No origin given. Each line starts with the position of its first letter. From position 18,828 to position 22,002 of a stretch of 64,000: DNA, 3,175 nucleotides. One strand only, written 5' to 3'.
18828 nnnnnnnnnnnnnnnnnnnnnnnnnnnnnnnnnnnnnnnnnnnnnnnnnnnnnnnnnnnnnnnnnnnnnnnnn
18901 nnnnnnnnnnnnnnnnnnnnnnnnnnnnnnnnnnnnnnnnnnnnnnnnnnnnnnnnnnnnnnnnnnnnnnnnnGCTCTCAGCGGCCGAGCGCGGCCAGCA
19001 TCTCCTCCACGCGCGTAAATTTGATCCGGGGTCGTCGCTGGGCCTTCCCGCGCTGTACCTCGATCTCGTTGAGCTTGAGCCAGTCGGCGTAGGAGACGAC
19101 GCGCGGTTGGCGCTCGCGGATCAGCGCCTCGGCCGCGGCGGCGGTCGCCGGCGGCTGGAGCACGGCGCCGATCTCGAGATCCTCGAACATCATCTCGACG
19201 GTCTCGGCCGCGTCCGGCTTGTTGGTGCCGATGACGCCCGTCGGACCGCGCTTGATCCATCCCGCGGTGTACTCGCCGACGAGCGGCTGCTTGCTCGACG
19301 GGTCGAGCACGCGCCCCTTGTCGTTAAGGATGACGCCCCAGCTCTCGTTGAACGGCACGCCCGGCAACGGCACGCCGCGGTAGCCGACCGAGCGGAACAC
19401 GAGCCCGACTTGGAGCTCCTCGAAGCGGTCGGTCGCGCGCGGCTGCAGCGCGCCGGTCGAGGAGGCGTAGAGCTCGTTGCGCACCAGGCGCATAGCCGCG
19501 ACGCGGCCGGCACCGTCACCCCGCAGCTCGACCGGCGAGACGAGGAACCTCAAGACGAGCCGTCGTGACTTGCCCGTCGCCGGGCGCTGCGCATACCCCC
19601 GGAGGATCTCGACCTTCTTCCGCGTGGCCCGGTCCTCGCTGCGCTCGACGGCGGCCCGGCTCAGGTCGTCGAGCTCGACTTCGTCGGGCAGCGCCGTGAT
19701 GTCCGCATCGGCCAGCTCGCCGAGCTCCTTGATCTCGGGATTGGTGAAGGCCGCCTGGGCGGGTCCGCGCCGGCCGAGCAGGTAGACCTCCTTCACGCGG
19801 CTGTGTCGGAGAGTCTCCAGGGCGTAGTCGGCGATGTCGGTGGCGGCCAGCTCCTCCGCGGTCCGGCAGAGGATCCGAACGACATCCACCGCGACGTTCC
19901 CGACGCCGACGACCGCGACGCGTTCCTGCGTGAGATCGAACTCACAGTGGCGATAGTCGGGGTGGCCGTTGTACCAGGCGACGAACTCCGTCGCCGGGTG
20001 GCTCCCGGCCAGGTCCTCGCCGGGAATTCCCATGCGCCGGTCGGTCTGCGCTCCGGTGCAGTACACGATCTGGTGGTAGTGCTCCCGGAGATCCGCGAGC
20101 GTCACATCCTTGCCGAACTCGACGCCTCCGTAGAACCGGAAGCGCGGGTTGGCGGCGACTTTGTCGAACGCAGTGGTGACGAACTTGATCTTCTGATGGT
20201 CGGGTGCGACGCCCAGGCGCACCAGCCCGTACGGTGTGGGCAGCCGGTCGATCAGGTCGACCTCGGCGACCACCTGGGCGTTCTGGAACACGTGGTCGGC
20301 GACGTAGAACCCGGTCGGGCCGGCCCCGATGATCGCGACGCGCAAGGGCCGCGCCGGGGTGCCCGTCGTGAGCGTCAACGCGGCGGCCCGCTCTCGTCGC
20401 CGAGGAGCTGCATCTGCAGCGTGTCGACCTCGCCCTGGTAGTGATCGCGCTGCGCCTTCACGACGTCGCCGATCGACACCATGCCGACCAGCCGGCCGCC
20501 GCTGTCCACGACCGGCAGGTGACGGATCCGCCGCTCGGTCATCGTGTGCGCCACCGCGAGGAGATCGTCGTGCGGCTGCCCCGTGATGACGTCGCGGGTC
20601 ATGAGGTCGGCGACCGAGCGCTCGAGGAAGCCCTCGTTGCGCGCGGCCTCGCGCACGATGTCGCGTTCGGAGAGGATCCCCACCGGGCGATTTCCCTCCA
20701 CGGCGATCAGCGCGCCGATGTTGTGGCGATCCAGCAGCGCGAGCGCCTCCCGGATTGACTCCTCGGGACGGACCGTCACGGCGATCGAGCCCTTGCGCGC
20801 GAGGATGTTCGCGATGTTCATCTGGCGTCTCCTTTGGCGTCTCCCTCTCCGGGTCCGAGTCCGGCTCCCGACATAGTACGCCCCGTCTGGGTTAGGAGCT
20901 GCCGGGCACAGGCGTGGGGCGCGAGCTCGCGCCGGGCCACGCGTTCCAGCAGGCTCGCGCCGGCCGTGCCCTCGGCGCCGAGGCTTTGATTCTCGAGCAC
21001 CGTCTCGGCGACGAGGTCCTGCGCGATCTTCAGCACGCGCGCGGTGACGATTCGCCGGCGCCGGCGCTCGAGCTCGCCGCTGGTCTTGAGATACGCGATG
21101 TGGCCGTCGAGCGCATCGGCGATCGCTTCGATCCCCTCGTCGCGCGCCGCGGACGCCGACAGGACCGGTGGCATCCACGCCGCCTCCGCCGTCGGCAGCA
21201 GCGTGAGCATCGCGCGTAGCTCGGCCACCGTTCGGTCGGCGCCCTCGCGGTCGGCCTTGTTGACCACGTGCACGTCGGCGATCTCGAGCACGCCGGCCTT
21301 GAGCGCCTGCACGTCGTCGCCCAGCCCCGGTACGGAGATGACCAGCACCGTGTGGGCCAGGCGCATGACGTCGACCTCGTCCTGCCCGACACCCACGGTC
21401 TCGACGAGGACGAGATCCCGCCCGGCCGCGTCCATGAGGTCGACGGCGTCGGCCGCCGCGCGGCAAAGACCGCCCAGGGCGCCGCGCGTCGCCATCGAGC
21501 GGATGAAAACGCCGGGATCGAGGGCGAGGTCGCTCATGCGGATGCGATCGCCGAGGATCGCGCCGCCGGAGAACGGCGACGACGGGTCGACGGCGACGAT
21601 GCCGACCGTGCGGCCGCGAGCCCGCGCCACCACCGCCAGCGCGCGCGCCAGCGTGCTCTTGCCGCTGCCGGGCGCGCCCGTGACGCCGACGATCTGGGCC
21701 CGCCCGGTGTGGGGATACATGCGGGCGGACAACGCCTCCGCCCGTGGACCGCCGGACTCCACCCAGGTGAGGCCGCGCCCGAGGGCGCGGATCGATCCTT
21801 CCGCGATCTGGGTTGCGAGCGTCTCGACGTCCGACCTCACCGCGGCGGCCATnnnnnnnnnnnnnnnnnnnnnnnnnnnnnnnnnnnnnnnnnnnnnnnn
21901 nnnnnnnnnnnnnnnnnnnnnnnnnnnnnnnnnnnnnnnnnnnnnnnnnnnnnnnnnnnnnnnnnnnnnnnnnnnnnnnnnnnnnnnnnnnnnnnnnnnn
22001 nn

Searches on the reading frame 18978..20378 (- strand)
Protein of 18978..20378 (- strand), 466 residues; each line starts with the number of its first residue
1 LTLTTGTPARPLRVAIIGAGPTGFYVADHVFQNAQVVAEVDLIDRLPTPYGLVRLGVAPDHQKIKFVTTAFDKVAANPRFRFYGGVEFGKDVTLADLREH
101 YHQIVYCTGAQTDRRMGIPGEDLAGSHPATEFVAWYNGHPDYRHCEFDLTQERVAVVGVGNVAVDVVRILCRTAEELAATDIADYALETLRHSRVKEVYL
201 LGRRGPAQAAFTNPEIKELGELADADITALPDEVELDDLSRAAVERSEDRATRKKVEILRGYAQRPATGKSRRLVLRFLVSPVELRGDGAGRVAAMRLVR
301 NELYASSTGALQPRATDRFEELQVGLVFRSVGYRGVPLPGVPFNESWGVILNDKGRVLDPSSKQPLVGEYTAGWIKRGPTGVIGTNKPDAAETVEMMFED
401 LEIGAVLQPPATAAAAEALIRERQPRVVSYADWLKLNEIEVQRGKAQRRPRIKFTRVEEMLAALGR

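Call 62: search_protein_families(library=pfam, proteins=[window:18978-20378:-], max_evalue=0.00001)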
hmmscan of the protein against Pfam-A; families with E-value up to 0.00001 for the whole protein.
window:18978-20378:- (466 aa): 1 family
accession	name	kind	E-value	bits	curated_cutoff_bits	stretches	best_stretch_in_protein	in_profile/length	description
PF07992.20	Pyr_redox_2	-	5.5e-09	36.3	26.1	1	13-187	2-178/291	Pyridine nucleotide-disulphide oxidoreductase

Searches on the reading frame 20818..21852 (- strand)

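Call 62: search_protein_families(library=pfam, proteins=[window:20818-21852:-], max_evalue=0.00001)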
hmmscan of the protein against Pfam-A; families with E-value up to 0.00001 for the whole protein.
window:20818-21852:- (344 aa): 1 family
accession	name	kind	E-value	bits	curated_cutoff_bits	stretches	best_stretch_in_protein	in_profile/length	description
PF03308.22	MeaB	-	8.3e-93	310.8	23.1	1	24-289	1-272/273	Methylmalonyl Co-A mutase-associated GTPase MeaB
